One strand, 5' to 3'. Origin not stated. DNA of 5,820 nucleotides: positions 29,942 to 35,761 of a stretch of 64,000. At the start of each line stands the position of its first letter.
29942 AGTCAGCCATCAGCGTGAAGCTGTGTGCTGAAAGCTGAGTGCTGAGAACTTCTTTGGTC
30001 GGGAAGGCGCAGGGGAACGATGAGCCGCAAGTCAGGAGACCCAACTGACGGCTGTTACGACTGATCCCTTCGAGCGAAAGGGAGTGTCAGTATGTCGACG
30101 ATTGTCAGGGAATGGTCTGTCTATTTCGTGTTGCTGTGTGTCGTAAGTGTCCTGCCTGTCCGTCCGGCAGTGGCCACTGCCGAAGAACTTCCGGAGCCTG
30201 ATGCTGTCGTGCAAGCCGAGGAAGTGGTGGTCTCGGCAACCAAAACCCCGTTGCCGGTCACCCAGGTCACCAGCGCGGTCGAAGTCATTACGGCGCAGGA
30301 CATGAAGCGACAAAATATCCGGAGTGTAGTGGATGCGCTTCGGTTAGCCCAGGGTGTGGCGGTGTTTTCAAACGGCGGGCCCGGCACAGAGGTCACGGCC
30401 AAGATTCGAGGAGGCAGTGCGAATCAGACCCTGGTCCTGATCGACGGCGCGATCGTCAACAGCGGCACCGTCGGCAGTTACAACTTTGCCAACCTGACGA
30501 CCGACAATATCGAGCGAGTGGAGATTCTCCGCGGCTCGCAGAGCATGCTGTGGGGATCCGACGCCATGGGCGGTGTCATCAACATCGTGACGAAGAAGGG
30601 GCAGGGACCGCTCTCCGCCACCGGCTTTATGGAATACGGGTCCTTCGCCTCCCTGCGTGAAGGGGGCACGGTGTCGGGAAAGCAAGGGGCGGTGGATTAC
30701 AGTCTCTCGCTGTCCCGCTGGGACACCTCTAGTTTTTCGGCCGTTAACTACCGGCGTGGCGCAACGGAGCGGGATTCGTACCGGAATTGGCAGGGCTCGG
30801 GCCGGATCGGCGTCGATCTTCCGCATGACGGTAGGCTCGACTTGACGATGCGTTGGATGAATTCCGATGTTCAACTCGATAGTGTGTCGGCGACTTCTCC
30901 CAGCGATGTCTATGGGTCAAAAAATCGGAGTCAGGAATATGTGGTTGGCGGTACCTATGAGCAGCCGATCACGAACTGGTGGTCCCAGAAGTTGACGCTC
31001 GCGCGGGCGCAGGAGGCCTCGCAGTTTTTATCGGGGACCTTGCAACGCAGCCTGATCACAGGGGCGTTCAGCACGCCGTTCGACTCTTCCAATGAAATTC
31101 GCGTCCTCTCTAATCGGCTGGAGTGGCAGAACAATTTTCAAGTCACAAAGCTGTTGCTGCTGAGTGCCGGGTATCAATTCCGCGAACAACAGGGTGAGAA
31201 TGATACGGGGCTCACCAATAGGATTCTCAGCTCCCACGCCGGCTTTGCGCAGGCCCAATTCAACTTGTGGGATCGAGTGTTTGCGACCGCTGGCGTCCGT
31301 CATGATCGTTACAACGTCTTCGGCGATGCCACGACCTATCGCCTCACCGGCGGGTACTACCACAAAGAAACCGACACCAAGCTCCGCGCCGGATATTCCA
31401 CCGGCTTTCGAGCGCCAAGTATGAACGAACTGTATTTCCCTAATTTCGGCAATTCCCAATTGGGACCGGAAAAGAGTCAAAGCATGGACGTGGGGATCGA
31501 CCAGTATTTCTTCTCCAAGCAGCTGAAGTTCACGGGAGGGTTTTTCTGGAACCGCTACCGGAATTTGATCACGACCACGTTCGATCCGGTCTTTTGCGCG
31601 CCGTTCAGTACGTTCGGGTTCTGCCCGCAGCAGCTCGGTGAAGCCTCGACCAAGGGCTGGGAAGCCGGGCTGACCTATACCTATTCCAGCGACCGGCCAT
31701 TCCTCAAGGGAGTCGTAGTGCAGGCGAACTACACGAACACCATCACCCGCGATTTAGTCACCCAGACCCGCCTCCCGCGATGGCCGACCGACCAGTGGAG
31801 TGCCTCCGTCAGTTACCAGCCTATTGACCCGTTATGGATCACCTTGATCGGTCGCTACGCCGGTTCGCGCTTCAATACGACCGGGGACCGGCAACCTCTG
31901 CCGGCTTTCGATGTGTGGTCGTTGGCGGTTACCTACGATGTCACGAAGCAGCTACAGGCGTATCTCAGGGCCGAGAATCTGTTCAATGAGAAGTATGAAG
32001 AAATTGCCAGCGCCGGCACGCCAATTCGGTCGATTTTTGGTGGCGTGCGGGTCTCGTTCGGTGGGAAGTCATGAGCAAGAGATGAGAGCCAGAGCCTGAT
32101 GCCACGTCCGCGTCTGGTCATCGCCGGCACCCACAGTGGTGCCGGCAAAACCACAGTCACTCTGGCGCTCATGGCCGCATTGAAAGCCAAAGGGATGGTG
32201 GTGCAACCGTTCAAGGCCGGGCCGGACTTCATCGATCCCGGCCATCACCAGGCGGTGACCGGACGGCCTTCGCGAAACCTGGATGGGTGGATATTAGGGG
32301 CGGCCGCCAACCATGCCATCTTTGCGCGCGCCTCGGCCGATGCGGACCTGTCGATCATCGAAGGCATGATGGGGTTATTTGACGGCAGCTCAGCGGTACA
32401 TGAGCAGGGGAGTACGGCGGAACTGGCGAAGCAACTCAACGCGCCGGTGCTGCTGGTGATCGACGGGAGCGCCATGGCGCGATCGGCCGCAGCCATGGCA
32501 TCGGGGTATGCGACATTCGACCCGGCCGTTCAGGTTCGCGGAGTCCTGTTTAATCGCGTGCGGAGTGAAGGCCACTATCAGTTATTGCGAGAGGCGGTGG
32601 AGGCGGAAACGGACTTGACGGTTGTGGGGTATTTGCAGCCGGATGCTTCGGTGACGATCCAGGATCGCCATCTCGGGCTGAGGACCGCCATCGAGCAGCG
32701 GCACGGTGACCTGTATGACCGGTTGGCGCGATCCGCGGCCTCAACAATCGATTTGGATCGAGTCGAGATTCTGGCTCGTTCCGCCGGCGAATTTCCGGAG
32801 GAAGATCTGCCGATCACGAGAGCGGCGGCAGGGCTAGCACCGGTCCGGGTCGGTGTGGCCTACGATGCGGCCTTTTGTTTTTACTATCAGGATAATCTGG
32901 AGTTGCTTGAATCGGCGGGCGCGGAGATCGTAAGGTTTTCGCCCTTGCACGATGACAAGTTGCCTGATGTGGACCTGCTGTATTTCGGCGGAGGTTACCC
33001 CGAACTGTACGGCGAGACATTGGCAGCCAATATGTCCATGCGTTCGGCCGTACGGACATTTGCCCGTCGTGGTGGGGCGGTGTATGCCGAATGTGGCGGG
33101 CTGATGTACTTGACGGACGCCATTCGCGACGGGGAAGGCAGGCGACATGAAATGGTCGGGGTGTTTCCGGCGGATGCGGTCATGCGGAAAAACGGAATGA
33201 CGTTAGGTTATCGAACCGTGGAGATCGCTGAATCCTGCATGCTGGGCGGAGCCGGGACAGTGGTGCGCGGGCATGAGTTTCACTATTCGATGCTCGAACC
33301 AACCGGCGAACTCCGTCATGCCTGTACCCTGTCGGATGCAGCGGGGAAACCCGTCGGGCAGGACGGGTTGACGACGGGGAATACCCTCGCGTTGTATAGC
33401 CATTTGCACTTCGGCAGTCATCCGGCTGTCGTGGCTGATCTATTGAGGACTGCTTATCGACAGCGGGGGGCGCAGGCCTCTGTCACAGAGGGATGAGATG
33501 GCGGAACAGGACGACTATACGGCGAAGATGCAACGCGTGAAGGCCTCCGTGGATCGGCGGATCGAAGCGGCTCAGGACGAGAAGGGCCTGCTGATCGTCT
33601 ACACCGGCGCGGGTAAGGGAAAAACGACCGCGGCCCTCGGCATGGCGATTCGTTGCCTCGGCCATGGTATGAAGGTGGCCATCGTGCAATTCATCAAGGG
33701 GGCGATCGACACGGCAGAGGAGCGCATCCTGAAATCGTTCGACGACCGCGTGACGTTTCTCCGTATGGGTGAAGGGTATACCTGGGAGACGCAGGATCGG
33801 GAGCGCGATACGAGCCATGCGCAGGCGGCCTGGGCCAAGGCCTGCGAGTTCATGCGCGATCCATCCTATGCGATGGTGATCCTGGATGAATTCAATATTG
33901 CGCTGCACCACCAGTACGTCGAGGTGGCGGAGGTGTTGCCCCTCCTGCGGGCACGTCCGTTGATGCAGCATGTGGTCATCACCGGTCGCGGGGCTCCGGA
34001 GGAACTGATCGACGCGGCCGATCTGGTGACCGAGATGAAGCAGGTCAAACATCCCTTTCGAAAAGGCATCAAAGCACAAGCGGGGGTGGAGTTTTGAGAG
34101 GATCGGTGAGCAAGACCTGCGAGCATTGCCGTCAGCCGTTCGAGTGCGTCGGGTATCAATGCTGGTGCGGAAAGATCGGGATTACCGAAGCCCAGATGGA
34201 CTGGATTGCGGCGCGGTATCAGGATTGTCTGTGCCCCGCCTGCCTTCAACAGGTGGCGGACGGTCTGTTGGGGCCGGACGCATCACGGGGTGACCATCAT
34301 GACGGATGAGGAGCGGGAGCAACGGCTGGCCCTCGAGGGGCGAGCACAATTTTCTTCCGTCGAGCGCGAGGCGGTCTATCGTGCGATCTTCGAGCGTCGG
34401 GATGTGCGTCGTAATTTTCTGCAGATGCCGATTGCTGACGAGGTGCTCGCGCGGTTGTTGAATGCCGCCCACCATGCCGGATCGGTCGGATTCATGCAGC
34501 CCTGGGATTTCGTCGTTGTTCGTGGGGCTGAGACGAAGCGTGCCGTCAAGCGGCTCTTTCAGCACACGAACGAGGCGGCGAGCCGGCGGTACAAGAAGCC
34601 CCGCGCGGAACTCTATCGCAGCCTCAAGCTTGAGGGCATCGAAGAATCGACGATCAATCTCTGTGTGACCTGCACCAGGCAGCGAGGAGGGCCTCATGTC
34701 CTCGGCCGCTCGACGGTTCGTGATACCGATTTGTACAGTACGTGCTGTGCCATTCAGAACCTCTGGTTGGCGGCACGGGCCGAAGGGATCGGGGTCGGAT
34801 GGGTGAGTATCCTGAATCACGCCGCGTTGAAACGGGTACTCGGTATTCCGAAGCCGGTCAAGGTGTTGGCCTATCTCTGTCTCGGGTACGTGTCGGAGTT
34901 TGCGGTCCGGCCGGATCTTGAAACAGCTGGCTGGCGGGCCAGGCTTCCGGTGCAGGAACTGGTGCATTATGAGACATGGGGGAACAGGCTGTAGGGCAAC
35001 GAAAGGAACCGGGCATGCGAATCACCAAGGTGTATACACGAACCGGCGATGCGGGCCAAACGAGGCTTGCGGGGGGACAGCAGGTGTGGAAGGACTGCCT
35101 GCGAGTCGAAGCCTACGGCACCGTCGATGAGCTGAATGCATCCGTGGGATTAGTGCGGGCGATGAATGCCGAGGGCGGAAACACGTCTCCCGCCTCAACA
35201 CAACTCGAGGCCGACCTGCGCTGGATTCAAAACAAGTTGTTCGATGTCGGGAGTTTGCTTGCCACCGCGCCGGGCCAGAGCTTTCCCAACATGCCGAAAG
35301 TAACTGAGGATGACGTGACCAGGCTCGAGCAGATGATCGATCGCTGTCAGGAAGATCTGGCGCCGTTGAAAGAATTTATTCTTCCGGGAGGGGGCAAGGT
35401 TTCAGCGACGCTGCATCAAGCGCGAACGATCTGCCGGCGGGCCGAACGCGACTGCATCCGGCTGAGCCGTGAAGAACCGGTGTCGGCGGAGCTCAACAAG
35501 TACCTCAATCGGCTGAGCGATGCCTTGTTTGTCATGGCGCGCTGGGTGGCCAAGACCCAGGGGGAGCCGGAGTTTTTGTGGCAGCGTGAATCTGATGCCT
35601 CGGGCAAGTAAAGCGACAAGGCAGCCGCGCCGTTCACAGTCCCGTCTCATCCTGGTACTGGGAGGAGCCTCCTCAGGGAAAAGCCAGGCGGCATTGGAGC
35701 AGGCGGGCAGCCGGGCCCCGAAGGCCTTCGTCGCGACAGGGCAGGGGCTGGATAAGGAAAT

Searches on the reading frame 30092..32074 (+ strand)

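Call 15: search_protein_families(library=pfam, proteins=[window:30092-32074:+], max_evalue=0.001)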
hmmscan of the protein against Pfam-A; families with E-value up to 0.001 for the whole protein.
window:30092-32074:+ (660 aa): 2 families
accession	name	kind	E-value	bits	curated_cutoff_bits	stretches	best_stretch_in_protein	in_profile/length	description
PF00593.30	TonB_dep_Rec_b-barrel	-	3.2e-44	152.9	27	1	210-630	2-436/436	TonB dependent receptor-like, beta-barrel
PF07715.20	Plug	-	3.3e-26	92.3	23.9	1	57-162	3-107/107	TonB-dependent Receptor Plug Domain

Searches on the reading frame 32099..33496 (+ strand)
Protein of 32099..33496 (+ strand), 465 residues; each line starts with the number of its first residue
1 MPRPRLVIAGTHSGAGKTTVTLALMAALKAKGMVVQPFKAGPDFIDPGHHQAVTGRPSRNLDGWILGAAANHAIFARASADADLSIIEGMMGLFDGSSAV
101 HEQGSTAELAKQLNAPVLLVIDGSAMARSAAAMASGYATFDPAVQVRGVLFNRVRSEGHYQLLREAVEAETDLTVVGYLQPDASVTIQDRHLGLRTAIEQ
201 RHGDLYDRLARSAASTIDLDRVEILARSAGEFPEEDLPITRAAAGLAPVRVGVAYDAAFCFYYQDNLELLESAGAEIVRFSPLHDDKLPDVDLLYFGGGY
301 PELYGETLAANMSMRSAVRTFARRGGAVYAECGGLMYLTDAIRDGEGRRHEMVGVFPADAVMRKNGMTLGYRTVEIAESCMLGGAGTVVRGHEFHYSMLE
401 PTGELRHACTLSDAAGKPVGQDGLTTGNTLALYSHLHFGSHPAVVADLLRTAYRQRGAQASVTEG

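Call 15: search_protein_families(library=pfam, proteins=[window:32099-33496:+], max_evalue=0.001)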
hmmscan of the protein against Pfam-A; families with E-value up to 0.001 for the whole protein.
window:32099-33496:+ (465 aa): 3 families
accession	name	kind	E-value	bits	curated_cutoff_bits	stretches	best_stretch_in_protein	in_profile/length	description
PF07685.20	GATase_3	-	2.2e-41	142.1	27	1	250-441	1-194/196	CobB/CobQ-like glutamine amidotransferase domain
PF01656.29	CbiA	-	2.9e-17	63.2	25.4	1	6-185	1-115/125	CobQ/CobB/MinD/ParA nucleotide binding domain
PF13500.12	AAA_26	-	1.5e-15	58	27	1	5-186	2-195/198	AAA domain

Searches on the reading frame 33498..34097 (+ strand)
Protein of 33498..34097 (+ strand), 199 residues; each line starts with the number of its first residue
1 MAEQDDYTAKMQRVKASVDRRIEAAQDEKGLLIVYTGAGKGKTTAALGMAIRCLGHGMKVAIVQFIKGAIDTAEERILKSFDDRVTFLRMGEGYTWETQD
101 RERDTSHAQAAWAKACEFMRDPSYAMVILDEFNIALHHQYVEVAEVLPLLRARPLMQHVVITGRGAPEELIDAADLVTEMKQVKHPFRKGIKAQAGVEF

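Call 15: search_protein_families(library=pfam, proteins=[window:33498-34097:+], max_evalue=0.001)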
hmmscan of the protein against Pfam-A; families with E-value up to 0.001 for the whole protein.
window:33498-34097:+ (199 aa): 3 families
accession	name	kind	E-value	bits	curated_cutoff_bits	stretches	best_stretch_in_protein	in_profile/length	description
PF02572.21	CobA_CobO_BtuR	-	5.6e-69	232.2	25.7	1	28-199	1-172/172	ATP:corrinoid adenosyltransferase BtuR/CobO/CobP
PF12557.13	Co_AT_N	-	0.00012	22.3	21.4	1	1-22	1-26/26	Cob(I)alamin adenosyltransferase N terminal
PF13481.12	AAA_25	-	0.00071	19.7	27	0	18-137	22-157/195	AAA domain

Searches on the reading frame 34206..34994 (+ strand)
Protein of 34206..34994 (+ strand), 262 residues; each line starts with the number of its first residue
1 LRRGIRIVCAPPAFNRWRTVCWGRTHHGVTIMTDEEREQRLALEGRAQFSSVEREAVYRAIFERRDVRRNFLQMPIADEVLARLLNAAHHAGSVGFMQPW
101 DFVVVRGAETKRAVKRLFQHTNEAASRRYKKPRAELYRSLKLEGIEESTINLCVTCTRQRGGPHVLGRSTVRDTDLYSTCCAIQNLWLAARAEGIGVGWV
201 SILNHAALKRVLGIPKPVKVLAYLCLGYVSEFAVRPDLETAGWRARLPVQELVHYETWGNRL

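Call 15: search_protein_families(library=pfam, proteins=[window:34206-34994:+], max_evalue=0.001)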
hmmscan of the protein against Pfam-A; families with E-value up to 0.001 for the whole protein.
window:34206-34994:+ (262 aa): 1 family
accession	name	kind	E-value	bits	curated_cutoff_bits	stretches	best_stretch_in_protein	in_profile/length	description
PF00881.29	Nitroreductase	-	1.9e-28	100.2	23.5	1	62-228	2-167/167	Nitroreductase family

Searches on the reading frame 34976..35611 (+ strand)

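Call 15: search_protein_families(library=pfam, proteins=[window:34976-35611:+], max_evalue=0.001)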
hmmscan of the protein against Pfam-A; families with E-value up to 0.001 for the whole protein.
window:34976-35611:+ (211 aa): 1 family
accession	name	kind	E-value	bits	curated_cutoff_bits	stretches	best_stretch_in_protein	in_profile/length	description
PF01923.23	Cob_adeno_trans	-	1.5e-61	207.9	24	1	19-191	1-171/171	Cobalamin adenosyltransferase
